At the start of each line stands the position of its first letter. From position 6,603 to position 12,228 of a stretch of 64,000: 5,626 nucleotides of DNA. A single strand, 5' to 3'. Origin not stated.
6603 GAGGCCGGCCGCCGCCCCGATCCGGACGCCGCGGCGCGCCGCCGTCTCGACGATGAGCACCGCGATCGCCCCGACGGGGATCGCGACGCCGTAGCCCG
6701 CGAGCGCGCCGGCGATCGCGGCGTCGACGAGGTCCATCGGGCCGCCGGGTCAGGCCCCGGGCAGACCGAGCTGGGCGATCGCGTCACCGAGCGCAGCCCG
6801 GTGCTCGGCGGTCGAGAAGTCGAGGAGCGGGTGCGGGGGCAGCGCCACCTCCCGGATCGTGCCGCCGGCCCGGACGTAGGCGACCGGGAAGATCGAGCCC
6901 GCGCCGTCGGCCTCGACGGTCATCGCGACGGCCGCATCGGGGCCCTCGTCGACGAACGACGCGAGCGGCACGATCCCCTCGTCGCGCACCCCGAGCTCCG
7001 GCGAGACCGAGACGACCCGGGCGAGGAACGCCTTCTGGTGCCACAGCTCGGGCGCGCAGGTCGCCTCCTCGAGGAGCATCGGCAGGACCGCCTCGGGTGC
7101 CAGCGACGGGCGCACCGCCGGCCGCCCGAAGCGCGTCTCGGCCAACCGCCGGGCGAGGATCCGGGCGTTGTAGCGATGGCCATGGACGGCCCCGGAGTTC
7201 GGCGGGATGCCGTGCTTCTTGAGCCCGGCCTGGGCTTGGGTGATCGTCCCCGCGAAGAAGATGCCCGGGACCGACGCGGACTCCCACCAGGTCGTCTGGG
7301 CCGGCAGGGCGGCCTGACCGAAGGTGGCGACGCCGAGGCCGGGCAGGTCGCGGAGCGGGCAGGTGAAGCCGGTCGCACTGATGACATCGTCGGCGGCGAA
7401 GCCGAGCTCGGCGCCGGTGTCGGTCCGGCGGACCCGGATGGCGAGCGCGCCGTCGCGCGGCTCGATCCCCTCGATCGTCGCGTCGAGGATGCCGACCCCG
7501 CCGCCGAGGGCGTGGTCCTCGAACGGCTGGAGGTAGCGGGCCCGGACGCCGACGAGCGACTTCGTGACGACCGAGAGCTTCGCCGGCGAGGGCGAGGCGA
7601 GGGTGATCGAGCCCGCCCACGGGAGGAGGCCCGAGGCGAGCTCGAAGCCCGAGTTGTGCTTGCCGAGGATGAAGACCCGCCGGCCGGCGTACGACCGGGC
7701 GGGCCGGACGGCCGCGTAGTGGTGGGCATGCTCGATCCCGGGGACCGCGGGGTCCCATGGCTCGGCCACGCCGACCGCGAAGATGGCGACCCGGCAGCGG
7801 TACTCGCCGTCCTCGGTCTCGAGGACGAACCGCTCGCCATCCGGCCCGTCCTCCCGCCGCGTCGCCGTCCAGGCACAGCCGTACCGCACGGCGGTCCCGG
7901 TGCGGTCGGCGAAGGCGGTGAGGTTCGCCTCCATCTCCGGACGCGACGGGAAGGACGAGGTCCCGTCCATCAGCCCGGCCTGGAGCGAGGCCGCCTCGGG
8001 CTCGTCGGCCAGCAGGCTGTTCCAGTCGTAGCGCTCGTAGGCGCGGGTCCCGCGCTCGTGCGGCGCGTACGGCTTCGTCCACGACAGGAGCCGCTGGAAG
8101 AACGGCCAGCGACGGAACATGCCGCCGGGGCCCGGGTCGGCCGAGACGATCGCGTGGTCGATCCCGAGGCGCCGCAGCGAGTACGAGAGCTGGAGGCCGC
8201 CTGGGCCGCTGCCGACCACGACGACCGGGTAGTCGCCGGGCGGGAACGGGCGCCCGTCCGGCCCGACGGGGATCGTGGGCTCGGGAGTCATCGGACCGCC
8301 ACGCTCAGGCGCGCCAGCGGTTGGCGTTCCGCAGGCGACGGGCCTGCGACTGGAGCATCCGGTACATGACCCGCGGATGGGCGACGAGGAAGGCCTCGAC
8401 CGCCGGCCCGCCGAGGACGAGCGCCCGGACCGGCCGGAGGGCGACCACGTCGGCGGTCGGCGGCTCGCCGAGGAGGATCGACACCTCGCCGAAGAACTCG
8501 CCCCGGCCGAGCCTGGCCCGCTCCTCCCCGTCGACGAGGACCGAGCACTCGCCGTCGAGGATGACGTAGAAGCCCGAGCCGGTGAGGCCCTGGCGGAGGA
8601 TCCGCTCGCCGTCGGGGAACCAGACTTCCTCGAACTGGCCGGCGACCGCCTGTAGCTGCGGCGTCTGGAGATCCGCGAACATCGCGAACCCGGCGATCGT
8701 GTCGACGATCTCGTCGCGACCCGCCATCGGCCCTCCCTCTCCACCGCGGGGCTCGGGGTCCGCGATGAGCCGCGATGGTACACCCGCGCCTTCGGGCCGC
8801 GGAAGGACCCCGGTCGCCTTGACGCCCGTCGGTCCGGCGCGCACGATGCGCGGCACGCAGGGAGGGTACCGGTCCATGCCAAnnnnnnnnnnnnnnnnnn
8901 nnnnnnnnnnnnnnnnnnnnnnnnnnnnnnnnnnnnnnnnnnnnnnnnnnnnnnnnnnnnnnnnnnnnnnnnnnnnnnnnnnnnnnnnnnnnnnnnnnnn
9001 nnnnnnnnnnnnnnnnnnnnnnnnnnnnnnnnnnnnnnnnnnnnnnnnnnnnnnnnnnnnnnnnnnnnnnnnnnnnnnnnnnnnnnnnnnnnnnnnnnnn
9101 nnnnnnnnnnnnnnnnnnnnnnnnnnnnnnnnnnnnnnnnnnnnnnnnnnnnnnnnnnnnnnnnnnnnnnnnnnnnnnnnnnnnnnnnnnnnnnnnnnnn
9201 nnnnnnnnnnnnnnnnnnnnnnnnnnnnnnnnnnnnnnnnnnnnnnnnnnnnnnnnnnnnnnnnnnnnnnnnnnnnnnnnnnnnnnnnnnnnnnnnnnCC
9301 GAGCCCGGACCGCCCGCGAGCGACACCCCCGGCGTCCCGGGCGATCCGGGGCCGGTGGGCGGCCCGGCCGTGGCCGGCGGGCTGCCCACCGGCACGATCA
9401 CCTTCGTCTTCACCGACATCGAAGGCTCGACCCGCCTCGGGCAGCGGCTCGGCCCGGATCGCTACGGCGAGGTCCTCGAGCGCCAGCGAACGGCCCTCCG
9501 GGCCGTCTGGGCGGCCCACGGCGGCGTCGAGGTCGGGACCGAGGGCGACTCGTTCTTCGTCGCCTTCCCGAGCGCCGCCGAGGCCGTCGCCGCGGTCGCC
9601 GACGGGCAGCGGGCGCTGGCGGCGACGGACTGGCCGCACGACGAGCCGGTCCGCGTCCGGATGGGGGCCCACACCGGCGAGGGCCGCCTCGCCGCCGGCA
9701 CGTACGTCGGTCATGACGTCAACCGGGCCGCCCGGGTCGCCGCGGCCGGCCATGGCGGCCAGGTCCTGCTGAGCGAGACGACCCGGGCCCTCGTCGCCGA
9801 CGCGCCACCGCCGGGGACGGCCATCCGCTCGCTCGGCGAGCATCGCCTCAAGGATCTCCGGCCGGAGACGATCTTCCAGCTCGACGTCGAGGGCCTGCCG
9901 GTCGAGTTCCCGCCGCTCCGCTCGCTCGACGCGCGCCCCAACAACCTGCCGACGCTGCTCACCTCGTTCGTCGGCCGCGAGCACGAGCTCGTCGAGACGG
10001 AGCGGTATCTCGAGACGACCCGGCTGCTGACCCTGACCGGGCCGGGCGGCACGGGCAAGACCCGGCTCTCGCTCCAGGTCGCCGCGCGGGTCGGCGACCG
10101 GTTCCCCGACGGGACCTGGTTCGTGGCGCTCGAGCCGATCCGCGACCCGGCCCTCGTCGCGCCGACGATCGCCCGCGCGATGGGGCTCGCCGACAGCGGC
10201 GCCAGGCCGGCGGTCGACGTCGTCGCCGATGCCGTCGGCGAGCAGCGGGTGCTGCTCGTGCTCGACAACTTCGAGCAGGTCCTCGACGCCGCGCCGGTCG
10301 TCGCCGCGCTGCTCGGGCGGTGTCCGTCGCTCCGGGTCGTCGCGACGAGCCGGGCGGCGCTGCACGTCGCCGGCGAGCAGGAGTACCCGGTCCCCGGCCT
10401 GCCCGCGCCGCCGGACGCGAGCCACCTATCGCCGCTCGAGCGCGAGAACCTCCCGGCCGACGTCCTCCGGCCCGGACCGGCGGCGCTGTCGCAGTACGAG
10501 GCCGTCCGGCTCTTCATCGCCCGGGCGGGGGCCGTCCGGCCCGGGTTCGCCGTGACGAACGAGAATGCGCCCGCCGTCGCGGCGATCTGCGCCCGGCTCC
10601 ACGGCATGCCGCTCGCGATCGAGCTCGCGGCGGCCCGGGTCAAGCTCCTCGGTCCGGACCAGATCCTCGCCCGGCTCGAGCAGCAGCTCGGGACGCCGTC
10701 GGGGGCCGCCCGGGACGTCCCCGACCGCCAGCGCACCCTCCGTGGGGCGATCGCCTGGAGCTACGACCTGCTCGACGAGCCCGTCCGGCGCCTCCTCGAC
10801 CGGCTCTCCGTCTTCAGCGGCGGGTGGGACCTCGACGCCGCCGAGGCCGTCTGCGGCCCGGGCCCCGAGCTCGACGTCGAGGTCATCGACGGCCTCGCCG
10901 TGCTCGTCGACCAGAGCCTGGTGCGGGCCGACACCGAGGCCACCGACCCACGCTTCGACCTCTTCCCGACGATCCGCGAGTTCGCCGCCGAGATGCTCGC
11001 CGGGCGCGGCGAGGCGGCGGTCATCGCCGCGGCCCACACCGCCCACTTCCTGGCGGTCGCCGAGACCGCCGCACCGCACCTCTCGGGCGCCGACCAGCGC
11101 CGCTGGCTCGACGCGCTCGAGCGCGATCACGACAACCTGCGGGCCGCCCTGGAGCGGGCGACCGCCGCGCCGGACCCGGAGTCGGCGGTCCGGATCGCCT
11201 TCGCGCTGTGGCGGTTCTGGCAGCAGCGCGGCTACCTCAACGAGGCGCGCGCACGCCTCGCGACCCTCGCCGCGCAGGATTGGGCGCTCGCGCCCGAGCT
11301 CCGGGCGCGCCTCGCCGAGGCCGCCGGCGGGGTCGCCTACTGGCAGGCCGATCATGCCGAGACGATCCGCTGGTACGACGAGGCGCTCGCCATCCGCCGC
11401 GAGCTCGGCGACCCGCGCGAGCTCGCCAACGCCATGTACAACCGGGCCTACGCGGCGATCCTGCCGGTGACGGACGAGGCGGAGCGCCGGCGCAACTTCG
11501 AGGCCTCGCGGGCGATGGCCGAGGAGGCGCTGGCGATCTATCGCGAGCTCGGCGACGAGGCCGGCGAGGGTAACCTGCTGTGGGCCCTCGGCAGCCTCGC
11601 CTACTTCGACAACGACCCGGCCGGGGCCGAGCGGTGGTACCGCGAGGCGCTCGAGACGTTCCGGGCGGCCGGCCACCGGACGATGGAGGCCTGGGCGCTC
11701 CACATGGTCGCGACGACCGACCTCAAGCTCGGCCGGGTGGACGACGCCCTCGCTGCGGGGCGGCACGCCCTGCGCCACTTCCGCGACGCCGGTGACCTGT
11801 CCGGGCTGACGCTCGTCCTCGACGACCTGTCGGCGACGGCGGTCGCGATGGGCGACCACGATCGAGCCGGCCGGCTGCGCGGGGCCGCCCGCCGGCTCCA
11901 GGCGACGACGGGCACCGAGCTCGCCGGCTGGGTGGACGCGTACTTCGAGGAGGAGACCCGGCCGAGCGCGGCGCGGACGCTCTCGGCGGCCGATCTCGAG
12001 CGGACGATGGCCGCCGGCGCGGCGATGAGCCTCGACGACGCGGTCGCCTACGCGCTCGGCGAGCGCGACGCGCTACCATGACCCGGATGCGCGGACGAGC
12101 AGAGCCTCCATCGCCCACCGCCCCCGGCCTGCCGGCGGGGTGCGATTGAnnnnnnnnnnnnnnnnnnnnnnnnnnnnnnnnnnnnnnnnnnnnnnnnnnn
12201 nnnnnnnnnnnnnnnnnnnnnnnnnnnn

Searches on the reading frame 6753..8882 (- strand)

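Call 73: search_protein_families(library=pfam, proteins=[window:6753-8882:-], max_evalue=0.00001)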
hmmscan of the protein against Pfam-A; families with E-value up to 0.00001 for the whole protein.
window:6753-8882:- (710 aa): 2 families
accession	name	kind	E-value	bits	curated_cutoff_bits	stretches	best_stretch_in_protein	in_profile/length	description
PF13738.12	Pyr_redox_3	-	1.6e-23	83.9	30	1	221-545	1-305/305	Pyridine nucleotide-disulphide oxidoreductase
PF07992.20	Pyr_redox_2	-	2.2e-09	37.6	26.1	1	219-548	2-277/291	Pyridine nucleotide-disulphide oxidoreductase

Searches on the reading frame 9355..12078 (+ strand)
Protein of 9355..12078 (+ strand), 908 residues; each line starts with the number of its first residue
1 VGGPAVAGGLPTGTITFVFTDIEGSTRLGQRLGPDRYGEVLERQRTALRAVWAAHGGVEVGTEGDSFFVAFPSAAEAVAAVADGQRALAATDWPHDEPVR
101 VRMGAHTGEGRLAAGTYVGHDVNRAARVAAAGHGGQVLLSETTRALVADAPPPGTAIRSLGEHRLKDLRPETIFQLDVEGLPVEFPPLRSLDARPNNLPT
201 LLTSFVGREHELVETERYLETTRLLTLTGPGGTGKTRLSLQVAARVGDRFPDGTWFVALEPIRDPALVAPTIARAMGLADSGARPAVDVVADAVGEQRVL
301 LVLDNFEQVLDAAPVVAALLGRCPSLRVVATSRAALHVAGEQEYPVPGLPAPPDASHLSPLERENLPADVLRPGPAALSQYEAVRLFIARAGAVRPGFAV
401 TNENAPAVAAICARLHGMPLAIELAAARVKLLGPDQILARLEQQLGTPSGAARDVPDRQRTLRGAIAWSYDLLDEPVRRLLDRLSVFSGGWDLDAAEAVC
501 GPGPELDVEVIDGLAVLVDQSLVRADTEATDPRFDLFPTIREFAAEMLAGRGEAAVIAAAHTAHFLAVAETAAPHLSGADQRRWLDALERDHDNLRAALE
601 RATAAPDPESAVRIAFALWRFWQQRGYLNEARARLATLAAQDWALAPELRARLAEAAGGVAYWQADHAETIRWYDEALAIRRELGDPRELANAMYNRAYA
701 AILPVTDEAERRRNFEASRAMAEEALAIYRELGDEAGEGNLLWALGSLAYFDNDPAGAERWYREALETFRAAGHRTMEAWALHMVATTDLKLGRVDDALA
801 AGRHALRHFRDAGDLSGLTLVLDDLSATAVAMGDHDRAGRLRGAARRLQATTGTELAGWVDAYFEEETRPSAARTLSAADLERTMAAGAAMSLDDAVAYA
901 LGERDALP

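Call 73: search_protein_families(library=pfam, proteins=[window:9355-12078:+], max_evalue=0.00001)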
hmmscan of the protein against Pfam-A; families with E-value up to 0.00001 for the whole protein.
window:9355-12078:+ (908 aa): 2 families
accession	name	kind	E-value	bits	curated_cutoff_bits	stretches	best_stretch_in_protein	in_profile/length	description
PF13424.12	TPR_12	-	3.1e-14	53.4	30.1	1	711-770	15-76/77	Tetratricopeptide repeat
PF00211.25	Guanylate_cyc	-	3.1e-11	43.6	21.9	1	12-166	6-171/183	Adenylate and Guanylate cyclase catalytic domain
